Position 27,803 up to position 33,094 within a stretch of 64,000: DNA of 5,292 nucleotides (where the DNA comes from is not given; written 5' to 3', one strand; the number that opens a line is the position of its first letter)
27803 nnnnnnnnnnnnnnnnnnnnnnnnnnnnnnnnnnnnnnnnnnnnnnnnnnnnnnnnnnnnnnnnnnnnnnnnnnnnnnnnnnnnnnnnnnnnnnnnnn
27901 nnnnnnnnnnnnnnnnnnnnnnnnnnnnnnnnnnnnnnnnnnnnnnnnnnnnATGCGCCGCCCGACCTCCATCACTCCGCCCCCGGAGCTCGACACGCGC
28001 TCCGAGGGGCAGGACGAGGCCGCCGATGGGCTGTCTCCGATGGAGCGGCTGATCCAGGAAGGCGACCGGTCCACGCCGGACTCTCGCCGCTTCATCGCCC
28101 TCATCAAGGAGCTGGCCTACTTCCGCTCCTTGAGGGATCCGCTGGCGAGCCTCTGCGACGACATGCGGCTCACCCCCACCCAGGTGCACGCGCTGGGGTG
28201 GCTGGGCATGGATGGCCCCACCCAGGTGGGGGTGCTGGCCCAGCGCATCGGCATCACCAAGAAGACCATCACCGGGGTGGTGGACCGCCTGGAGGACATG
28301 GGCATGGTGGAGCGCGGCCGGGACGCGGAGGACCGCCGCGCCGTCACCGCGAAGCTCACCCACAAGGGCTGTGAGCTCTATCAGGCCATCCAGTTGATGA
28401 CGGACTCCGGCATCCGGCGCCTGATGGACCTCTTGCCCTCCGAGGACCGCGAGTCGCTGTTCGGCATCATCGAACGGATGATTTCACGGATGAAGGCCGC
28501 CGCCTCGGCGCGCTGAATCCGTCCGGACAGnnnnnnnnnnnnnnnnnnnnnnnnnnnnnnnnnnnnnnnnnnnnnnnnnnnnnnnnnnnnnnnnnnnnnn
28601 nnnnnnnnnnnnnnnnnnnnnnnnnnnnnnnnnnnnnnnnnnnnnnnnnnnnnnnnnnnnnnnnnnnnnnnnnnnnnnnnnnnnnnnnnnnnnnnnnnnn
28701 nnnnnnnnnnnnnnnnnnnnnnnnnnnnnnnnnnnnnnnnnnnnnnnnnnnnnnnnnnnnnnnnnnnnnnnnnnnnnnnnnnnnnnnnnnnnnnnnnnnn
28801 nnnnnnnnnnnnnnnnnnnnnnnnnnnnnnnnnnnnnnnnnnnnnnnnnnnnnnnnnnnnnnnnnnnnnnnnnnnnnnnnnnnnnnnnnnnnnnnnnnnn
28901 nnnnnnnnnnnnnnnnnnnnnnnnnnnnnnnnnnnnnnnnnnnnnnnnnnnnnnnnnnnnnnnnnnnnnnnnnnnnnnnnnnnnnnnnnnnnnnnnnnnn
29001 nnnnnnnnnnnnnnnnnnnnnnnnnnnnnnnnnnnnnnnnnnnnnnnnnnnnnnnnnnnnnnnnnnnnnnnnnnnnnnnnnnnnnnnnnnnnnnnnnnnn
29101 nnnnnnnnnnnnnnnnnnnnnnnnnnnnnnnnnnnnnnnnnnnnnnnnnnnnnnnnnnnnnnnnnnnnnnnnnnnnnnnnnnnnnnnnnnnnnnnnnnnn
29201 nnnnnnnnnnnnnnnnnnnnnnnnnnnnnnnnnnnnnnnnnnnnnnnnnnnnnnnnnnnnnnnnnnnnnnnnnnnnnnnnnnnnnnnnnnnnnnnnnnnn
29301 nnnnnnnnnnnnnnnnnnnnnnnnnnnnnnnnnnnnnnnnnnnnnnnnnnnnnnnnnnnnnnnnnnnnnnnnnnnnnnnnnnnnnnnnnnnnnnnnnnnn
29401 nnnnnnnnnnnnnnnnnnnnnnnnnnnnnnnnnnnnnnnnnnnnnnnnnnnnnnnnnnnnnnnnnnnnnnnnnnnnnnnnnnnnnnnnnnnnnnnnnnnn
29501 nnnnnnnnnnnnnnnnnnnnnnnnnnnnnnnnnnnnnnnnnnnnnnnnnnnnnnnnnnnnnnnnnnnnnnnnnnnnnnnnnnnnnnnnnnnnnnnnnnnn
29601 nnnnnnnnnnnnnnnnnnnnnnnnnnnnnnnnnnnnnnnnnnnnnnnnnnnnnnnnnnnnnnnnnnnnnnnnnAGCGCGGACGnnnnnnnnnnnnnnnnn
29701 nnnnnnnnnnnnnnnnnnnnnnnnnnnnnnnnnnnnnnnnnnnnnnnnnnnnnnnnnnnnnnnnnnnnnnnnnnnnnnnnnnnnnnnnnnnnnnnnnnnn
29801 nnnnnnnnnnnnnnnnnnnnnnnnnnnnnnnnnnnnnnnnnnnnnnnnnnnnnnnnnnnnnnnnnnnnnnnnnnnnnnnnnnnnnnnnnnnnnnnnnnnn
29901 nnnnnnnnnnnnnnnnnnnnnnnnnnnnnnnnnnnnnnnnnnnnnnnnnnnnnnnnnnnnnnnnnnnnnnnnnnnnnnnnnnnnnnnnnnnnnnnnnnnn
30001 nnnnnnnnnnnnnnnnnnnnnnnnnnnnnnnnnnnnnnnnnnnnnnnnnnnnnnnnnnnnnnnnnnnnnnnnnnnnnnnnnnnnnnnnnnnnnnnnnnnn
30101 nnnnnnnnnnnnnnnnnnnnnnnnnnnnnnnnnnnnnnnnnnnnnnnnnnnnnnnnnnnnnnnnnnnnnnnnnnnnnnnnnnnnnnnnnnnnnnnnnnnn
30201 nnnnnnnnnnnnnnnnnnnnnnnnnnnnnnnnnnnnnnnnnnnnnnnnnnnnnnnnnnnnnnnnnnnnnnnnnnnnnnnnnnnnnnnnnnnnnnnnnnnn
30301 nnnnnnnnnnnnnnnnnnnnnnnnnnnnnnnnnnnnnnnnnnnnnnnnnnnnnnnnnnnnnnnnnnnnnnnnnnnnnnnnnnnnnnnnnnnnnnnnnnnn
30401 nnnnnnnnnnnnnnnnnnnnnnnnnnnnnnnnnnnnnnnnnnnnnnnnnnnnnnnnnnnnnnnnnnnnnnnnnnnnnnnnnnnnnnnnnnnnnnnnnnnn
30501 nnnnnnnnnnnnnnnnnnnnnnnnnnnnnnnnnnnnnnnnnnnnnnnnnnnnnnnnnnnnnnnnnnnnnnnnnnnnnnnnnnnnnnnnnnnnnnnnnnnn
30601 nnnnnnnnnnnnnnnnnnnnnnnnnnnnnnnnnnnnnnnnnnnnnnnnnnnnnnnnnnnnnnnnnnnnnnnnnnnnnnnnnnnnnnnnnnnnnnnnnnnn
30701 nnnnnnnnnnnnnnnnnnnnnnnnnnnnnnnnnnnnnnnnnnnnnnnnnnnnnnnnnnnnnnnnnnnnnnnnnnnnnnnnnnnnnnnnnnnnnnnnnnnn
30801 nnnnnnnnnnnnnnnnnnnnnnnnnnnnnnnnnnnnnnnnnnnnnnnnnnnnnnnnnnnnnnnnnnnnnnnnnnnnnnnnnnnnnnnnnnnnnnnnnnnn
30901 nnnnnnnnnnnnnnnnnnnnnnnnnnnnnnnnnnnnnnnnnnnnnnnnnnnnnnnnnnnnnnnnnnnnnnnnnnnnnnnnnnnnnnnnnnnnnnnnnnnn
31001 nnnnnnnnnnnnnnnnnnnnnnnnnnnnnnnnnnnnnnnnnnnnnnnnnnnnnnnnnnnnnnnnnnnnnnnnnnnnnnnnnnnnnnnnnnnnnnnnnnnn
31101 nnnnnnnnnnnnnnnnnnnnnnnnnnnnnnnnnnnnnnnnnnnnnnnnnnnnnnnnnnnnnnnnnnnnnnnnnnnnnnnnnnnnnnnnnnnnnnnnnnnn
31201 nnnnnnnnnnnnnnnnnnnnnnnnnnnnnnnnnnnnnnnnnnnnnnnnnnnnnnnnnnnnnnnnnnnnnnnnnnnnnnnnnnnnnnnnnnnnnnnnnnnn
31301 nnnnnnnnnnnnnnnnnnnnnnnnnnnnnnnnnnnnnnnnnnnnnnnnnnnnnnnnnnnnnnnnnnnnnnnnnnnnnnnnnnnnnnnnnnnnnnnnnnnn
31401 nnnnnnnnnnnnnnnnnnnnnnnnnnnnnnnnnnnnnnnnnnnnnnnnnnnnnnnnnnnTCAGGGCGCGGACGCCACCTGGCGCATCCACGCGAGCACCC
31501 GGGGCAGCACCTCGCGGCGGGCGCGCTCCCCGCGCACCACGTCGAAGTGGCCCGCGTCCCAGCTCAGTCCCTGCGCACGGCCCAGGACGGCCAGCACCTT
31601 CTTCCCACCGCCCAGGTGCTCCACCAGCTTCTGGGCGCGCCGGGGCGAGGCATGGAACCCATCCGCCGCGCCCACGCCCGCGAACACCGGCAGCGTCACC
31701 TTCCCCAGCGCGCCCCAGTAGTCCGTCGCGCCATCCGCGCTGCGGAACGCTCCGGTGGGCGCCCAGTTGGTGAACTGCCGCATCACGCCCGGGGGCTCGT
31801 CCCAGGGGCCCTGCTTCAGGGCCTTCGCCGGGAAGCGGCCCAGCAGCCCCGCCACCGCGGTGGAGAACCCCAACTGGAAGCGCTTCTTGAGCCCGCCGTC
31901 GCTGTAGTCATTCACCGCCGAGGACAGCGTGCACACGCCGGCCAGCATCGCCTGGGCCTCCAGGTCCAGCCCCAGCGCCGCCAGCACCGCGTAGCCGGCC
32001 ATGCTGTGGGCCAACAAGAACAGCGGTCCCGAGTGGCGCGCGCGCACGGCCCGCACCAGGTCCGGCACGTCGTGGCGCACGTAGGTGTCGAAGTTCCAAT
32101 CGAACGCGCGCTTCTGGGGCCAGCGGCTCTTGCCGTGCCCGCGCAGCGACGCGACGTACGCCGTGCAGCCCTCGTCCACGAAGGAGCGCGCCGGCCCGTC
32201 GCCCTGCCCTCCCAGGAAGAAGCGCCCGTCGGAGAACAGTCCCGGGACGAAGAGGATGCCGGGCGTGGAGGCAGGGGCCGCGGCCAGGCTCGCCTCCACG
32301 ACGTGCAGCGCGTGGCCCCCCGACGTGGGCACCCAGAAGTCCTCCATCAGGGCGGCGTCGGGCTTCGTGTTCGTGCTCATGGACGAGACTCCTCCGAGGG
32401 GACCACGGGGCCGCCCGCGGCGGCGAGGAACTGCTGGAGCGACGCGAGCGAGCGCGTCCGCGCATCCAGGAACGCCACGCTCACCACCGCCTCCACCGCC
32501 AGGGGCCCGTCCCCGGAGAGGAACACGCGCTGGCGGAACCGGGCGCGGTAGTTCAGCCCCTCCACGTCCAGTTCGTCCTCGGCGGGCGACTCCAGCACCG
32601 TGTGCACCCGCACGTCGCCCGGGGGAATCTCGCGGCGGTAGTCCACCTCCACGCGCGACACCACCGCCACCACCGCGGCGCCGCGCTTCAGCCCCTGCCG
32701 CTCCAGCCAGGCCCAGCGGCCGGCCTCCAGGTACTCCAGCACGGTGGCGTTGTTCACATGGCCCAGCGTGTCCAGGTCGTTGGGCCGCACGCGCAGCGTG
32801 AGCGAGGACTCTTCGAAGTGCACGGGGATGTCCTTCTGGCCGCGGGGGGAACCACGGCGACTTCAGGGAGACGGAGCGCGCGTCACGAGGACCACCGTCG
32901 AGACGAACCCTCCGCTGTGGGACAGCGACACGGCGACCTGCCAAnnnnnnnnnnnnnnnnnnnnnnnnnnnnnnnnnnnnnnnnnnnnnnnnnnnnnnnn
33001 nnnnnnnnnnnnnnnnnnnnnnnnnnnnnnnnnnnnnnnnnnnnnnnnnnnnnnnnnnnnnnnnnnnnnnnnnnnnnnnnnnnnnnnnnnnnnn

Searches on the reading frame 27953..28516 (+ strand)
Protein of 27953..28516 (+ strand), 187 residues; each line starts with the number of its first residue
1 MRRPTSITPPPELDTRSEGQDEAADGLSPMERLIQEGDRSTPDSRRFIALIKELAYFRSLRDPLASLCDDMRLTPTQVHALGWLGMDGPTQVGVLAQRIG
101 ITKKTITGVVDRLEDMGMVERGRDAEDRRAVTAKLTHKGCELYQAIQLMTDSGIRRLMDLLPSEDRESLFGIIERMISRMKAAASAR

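Call 7: search_protein_families(library=pfam, proteins=[window:27953-28516:+])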
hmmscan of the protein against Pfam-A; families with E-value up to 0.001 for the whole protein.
window:27953-28516:+ (187 aa): 6 families
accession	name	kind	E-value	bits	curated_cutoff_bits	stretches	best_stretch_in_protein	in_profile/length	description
PF12802.13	MarR_2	-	1.9e-14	54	27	1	73-130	3-61/61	MarR family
PF01047.28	MarR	-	2e-14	53.6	24.6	1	73-131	1-59/59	MarR family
PF22381.2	Staph_reg_Sar_Rot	-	5.8e-06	26.8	27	1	101-146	40-85/85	Transcriptional regulator SarA/Rot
PF13463.12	HTH_27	-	6.5e-06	26.8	22.2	1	73-139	1-68/68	Winged helix DNA-binding domain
PF21863.2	HTH_67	-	0.00012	22.2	27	1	73-183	168-264/268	Helix-turn-helix family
PF01638.23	HxlR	-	0.00064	20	20.8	0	86-153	15-83/91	HxlR-like helix-turn-helix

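Call 19: search_protein_families(library=ncbifam, proteins=[window:27953-28516:+], max_evalue=0.00001)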
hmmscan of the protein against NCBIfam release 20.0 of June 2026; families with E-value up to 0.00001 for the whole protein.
window:27953-28516:+ (187 aa): 9 families
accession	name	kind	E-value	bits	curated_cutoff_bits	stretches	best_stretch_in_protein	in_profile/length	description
NF050133.1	TransRegFabT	equivalog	1.5e-10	41.5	200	1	76-169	30-123/138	fatty acid biosynthesis transcriptional regulator FabT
TIGR02337.1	HpaR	equivalog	2.7e-09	37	121.2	1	71-175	24-128/130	homoprotocatechuate degradation operon regulator HpaR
NF053777.1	Saro0803TransReg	equivalog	6.4e-09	35.6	200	1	67-174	29-136/140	Saro_0803 family transcriptional regulator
NF052438.1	TransRegRv0880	equivalog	7e-09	35.6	220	1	70-174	29-133/143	Rv0880 family HTH-type transcriptional regulator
NF002926.0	PRK03573.1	equivalog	1.5e-08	34.6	120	1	91-176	49-133/144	transcriptional regulator SlyA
NF045593.1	bilirub_TF_BilQ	equivalog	4e-08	33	125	1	91-178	46-133/135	bilirubin utilization transcriptional regulator BilQ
NF008122.0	PRK10870.1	equivalog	3.9e-07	29.9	157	1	95-181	77-163/176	transcriptional repressor MprA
NF052638.1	TransRegOhrRVib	equivalog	1.2e-06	28.3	200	1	67-147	29-109/141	transcriptional regulator OhrR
NF038251.1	AdcR_fam_Zn_TF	equivalog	3.3e-06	27.4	175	1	69-141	30-101/143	zinc-dependent MarR family transcriptional regulator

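Call 49: find_homologous_proteins(query=window:27953-28516:+, max_evalue=1e-15)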
Query window:27953-28516:+ (187 aa): 40 proteins with E <= 1e-15 among 152 candidates.
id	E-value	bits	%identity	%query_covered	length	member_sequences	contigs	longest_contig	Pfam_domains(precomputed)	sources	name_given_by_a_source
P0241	7.1e-111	386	95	100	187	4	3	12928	PF01047.29,PF12802.14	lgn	-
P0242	5.6e-97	341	85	100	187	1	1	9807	PF01047.29,PF12802.14,PF22381.3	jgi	jgi:DNA-binding MarR family transcriptional regulator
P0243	8.8e-96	337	84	100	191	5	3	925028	PF01047.29,PF13463.13,PF12802.14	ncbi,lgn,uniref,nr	ncbi:winged helix-turn-helix transcriptional regulator [Corallococcus sp. ZKHCc1 1396]|uniref:Winged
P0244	2.2e-93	329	82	100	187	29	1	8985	PF01047.29,PF12802.14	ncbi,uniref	ncbi:MarR family winged helix-turn-helix transcriptional regulator [Corallococcus sp. 4LFB]|uniref:M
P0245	1.6e-92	326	81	100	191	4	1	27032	PF01047.29,PF12802.14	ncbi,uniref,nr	ncbi:MarR family winged helix-turn-helix transcriptional regulator [Corallococcus sicarius]|uniref:M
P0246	3.7e-92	325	82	100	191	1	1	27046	PF01047.29,PF12802.14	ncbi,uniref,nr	ncbi:MarR family transcriptional regulator [Corallococcus sp. CA053C]|uniref:MarR family winged heli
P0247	7.0e-59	217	57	99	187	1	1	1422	PF01047.29,PF13463.13,PF12802.14,PF22381.3,PF21863.3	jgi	jgi:DNA-binding MarR family transcriptional regulator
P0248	1.2e-56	210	59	98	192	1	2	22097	PF01047.29,PF12802.14,PF22381.3,PF21863.3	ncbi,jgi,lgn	jgi:DNA-binding MarR family transcriptional regulator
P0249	2.4e-56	209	57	98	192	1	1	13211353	PF01047.29,PF12802.14,PF22381.3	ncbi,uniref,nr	ncbi:MarR family transcriptional regulator [Pyxidicoccus parkwayensis]|uniref:MarR family transcript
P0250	1.1e-55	207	65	79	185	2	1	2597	PF01047.29,PF12802.14,PF22381.3,PF21863.3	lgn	-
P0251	5.0e-55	204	66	78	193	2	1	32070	PF01047.29,PF12802.14,PF22381.3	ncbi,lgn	ncbi:MarR family winged helix-turn-helix transcriptional regulator [Pyxidicoccus sp. 3LFB2]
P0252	7.7e-55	204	59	94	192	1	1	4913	PF01047.29,PF12802.14,PF22381.3,PF21863.3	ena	-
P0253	8.6e-55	204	55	97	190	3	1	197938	PF01047.29,PF13463.13,PF12802.14,PF22381.3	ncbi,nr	ncbi:MarR family transcriptional regulator [Myxococcaceae bacterium JPH2]|nr:MarR family transcripti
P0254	1.2e-54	203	65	77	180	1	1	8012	PF01047.29,PF12802.14,PF22381.3,PF21863.3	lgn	-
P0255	1.5e-54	203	57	93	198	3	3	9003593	PF01047.29,PF12802.14,PF22381.3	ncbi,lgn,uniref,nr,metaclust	ncbi:MarR family winged helix-turn-helix transcriptional regulator [Corallococcus macrosporus]|unire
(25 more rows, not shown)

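Call 67: search_solved_structures(query=window:27953-28516:+, max_evalue=0.000001)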
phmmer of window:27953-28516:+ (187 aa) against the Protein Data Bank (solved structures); distinct sequences matched with E-value up to 0.000001: 13.
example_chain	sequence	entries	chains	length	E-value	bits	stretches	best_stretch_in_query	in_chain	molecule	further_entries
3gfm_A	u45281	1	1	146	1.3e-11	48.3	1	85-144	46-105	146aa long hypothetical transcriptional regulator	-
2rdp_A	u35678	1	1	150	2.5e-11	47.4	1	48-176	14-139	putative transcriptional regulator MarR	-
2a61_A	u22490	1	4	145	6.1e-11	46.1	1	51-172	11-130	transcriptional regulator Tm0710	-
2eb7_A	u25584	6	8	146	6.6e-11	46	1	85-144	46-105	146aa long hypothetical transcriptional regulator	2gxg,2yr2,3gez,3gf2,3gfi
2eth_A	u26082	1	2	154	1.4e-10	44.9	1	69-178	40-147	transcriptional regulator, putative, Mar family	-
3gfl_A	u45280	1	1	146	4.6e-10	43.3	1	85-144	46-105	146aa long hypothetical transcriptional regulator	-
3gfj_A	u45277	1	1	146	4.6e-10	43.3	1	85-144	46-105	146aa long hypothetical transcriptional regulator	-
4xrf_A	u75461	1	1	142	5.1e-10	43.1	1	62-176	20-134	Transcriptional regulator, MarR family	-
2nnn_A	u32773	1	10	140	1.9e-08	38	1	72-177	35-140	Probable transcriptional regulator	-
3f3x_A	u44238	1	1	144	3.8e-08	37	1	88-180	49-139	Transcriptional regulator, marR family, putative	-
1s3j_A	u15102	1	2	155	1.6e-07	35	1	55-165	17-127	YusO protein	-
9u7b_A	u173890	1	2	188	5.1e-07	33.4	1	56-178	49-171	Possible transcriptional regulatory protein (Probably MarR-family)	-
4aih_A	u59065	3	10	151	6.7e-07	33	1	82-177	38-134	TRANSCRIPTIONAL REGULATOR SLYA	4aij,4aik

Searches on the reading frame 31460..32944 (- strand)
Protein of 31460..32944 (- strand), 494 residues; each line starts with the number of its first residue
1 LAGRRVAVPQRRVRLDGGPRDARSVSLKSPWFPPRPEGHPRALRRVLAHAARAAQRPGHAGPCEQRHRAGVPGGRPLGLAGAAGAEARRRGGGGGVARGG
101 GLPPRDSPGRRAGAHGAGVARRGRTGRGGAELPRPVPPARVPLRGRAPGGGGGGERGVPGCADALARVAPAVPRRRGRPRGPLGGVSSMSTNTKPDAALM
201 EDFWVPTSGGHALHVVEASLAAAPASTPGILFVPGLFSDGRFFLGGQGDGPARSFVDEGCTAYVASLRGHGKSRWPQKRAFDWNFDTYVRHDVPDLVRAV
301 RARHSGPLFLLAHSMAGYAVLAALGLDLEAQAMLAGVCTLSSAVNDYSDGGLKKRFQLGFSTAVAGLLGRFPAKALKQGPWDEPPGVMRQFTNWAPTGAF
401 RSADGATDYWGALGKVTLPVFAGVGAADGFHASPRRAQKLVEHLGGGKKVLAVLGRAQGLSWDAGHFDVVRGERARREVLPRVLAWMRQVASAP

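Call 8: search_protein_families(library=pfam, proteins=[window:31460-32944:-])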
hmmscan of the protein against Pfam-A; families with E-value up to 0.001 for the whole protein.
window:31460-32944:- (494 aa): 2 families
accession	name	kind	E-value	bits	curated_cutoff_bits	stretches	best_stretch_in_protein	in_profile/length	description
PF12146.15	Hydrolase_4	-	3.3e-10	40.1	27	1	252-346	24-113/239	Serine aminopeptidase, S33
PF00561.26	Abhydrolase_1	-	1.9e-05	24.9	25.8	1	230-362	3-126/245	alpha/beta hydrolase fold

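Call 19: search_protein_families(library=ncbifam, proteins=[window:31460-32944:-], max_evalue=0.00001)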
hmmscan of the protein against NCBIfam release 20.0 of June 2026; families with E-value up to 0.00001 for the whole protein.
window:31460-32944:- (494 aa): 0 families
